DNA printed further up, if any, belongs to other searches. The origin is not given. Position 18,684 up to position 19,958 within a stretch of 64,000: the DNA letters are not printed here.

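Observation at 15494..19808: Operon head: UbiA-fusion, membrane GT2 and PHP phosphoesterase, resembling a polyprenyl-phosphate sugar-carrier module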

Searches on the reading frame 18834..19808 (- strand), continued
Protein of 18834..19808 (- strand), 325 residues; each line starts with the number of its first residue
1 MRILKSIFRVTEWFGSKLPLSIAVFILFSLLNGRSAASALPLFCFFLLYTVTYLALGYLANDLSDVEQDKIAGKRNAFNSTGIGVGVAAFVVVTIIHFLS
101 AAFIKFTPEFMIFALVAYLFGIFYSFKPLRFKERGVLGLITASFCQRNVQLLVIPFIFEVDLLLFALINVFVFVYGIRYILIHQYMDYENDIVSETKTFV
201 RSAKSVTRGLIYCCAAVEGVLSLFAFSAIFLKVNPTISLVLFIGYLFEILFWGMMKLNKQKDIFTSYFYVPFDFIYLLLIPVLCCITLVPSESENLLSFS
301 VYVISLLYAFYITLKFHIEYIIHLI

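Call 74: search_protein_families(library=pfam, proteins=[P0085, P0086, P0120, P0129, P0130, P0143, P0154, P0155, P0173, P0177], max_evalue=0.001)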
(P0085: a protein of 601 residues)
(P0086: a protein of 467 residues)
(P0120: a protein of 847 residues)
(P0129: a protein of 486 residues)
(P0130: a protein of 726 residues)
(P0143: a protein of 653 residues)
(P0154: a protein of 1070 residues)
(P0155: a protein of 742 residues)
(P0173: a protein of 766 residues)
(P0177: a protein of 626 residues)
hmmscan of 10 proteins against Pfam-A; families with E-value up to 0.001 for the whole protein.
P0085 (601 aa): 1 family
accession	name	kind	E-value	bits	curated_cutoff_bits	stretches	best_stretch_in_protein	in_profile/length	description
PF01040.23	UbiA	-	8.6e-09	35.5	34.2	1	23-252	6-231/250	UbiA prenyltransferase family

P0086 (467 aa): 1 family
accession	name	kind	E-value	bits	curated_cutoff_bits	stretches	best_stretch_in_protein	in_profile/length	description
PF01040.23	UbiA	-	1.2e-10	41.6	34.2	1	22-244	3-228/250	UbiA prenyltransferase family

P0120 (847 aa): 3 families
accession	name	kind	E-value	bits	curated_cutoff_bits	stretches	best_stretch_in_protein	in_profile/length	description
PF01040.23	UbiA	-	2.1e-16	60.4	34.2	1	33-272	12-243/250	UbiA prenyltransferase family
PF04055.27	Radical_SAM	-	5.9e-13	49.8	29.5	1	466-623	1-166/166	Radical SAM superfamily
PF13186.11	SPASM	-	1.5e-07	32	21.5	1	745-808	1-66/67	Iron-sulfur cluster-binding domain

P0129 (486 aa): 1 family
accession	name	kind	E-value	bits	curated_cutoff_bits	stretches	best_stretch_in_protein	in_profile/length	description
PF01040.23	UbiA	-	6.9e-13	48.9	34.2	1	22-257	2-233/250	UbiA prenyltransferase family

P0130 (726 aa): 3 families
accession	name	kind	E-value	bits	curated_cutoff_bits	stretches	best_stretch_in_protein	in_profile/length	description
PF04055.27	Radical_SAM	-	2.5e-20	73.8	29.5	1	420-549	2-139/166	Radical SAM superfamily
PF01040.23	UbiA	-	5.2e-18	65.7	34.2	1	51-270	18-234/250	UbiA prenyltransferase family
PF13186.11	SPASM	-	1.3e-06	29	21.5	1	653-712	1-67/67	Iron-sulfur cluster-binding domain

P0143 (653 aa): 1 family
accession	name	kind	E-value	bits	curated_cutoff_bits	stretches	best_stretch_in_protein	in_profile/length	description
PF01040.23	UbiA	-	2.8e-12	46.9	34.2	1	34-253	9-225/250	UbiA prenyltransferase family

P0154 (1070 aa): 7 families
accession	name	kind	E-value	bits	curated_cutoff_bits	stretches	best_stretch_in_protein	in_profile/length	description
PF00534.26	Glycos_transf_1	-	4.6e-32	111.4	26.4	1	508-676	8-171/172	Glycosyl transferases group 1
PF13692.12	Glyco_trans_1_4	-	6.8e-23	81.9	27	1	518-663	4-142/142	Glycosyl transferases group 1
PF01040.23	UbiA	-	2.5e-12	47.1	34.2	1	31-272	5-236/250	UbiA prenyltransferase family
PF13439.12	Glyco_transf_4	-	1.6e-10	41.7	28.5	1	406-504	63-169/170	Glycosyltransferase Family 4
PF13472.12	Lipase_GDSL_2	-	5.5e-06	27.4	32.9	1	810-886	2-83/178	GDSL-like Lipase/Acylhydrolase family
PF13524.12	Glyco_trans_1_2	-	1e-05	26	25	1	544-683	12-134/144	Glycosyl transferase-like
PF13579.12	Glyco_trans_4_4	-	3.7e-05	24.6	29.7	1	407-500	63-158/158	Glycosyl transferase 4-like domain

P0155 (742 aa): 8 families
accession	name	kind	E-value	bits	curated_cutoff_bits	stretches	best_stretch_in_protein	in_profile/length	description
PF01040.23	UbiA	-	9.3e-11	41.9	34.2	1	423-651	19-232/250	UbiA prenyltransferase family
PF01494.25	FAD_binding_3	-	4.1e-09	36.6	22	1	94-291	94-295/349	FAD binding domain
PF07992.20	Pyr_redox_2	-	1.1e-06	28.8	26.1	1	8-33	1-26/291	Pyridine nucleotide-disulphide oxidoreductase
PF01946.23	Thi4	-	1.4e-05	24.9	26.2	1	4-55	14-62/235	Thi4 family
PF01266.30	DAO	-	4.4e-05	23.6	27.9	1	10-46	2-34/353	FAD dependent oxidoreductase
PF03486.20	HI0933_like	-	0.00015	21.8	50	0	9-56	2-47/244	HI0933-like protein Rossmann domain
PF13738.12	Pyr_redox_3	-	0.00026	20.8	30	1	11-153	1-134/305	Pyridine nucleotide-disulphide oxidoreductase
PF13454.12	NAD_binding_9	-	0.00077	19.9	21.8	0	11-45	1-35/155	FAD-NAD(P)-binding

P0173 (766 aa): 1 family
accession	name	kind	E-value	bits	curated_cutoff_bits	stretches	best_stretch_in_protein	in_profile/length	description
PF01040.23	UbiA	-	8.1e-16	58.5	34.2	1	22-261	2-238/250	UbiA prenyltransferase family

P0177 (626 aa): 1 family
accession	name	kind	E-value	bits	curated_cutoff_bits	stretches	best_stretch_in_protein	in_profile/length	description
PF01040.23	UbiA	-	2.5e-09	37.2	34.2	1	26-262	2-233/250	UbiA prenyltransferase family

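Call 78: search_solved_structures(query=A5, max_evalue=10, show_alignments=5)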
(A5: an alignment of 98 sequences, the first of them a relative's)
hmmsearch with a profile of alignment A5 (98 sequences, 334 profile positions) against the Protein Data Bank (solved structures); distinct sequences matched with E-value up to 10: 5.
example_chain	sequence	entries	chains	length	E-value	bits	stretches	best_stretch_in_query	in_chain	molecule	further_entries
9sau_C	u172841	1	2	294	3.1e-15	59.4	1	21-276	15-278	Chlorophyll a synthase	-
9sas_C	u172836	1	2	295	3.1e-15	59.4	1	21-277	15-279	Chlorophyll a synthase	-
4tq3_A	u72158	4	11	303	3.5e-09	39.5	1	24-256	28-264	Prenyltransferase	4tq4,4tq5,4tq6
6m31_A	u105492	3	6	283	1e-07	34.7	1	1-273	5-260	Digeranylgeranylglyceryl phosphate synthase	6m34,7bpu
8j8j_D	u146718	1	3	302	2.2e-05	27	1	7-127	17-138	Decaprenyl-phosphate phosphoribosyltransferase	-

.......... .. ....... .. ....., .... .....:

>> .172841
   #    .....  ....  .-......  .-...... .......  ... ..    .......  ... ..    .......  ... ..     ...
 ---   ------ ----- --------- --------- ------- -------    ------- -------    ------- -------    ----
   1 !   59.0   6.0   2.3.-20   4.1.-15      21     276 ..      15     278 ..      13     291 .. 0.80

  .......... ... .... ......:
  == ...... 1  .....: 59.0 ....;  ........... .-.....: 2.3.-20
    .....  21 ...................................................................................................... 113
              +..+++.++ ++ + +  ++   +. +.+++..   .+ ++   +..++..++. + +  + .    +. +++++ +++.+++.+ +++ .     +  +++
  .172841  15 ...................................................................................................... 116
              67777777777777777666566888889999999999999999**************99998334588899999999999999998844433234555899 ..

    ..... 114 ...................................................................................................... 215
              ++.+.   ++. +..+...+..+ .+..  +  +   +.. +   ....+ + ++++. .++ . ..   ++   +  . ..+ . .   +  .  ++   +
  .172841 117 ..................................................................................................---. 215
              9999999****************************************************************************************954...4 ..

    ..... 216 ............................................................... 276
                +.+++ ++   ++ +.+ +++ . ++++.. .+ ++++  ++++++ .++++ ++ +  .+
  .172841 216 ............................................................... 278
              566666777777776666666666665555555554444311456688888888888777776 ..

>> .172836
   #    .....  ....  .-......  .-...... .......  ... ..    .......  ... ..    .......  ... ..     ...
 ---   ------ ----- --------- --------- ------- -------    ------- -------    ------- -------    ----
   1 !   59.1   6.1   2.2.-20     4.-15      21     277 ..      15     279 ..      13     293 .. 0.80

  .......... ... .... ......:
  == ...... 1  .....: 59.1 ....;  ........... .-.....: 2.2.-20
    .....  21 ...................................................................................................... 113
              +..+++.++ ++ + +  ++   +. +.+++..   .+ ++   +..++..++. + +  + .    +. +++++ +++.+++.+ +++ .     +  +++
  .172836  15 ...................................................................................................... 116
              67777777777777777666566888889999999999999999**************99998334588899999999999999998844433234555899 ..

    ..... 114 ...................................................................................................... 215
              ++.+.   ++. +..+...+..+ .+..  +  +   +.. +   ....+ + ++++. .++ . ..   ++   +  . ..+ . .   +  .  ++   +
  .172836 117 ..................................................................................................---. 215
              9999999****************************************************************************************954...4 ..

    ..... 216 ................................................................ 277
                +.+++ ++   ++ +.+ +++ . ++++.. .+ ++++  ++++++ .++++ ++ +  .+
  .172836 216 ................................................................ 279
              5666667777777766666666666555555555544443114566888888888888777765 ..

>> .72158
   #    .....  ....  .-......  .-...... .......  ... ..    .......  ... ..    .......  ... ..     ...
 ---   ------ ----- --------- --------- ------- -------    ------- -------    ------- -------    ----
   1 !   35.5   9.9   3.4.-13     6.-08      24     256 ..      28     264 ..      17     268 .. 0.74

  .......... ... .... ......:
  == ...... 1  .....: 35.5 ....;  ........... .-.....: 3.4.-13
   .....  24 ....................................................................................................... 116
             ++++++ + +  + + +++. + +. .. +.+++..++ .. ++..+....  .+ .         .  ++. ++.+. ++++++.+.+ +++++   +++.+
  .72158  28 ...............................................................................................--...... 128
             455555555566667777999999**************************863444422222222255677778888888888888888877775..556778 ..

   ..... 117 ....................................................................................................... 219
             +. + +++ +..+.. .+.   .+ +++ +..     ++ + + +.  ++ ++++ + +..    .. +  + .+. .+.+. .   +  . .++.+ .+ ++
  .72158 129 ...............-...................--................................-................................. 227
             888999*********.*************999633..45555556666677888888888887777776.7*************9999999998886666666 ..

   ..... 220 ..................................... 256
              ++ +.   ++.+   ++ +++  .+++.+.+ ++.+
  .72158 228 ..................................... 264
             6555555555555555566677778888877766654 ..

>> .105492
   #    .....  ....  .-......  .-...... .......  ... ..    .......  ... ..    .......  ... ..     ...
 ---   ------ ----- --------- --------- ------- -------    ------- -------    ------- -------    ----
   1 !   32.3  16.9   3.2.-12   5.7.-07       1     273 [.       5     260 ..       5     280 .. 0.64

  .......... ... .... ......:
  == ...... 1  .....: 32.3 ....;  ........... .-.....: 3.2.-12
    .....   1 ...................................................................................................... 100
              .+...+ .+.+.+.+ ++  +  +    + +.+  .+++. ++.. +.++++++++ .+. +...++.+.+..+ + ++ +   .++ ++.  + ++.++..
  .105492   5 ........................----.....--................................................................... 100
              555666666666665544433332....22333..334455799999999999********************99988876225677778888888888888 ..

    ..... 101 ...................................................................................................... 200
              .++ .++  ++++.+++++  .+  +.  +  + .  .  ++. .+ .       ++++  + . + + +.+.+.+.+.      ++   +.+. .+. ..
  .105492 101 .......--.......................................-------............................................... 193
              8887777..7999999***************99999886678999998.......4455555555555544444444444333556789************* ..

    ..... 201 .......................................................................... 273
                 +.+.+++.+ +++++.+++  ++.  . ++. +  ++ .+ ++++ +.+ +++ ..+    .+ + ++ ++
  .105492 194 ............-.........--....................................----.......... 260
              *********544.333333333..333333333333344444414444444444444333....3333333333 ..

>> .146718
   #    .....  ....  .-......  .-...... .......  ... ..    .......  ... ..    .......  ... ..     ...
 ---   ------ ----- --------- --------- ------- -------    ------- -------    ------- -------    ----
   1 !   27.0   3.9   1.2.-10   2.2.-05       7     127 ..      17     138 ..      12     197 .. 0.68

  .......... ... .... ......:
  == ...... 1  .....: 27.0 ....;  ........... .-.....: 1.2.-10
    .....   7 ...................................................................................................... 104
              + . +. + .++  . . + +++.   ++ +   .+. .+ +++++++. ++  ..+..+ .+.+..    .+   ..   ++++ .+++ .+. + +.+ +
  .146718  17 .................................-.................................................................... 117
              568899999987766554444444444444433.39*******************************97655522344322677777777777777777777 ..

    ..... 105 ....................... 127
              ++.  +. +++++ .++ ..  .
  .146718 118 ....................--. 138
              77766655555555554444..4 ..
